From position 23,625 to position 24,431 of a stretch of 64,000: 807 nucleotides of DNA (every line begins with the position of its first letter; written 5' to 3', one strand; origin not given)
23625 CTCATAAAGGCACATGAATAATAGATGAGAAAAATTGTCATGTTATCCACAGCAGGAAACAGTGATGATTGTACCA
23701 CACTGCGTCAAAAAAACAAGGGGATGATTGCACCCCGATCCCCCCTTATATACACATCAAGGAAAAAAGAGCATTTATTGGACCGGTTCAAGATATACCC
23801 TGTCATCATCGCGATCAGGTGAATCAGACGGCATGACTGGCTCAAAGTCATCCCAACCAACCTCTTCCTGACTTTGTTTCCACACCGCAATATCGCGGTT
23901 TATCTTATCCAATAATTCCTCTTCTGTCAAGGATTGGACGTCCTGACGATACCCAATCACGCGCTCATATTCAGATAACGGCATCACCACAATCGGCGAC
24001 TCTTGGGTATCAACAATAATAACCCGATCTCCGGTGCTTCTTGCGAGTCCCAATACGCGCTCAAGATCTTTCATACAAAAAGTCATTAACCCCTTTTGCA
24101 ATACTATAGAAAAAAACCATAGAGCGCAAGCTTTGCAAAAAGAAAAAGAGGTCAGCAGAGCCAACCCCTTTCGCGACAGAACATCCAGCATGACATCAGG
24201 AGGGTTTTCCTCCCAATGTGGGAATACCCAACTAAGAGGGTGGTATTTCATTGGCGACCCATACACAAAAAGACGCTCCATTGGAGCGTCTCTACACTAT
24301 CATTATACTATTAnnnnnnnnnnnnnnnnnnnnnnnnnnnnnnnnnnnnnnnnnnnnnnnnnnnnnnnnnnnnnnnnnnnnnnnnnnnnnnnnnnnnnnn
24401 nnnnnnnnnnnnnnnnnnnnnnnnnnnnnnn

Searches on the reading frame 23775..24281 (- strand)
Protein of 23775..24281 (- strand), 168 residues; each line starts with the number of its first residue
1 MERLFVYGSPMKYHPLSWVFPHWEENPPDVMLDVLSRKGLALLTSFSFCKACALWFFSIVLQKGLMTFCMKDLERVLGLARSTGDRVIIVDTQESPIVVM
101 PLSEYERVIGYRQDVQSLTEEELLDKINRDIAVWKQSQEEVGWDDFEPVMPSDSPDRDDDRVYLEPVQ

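Call 17: search_protein_families(library=pfam, max_evalue=0.001, proteins=[window:23775-24281:-])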
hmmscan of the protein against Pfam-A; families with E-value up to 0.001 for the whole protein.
window:23775-24281:- (168 aa): 1 family
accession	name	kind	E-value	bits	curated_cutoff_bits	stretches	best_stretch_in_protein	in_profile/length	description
PF02604.26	PhdYeFM_antitox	-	0.00029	21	29.8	1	71-118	11-57/74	Antitoxin Phd_YefM, type II toxin-antitoxin system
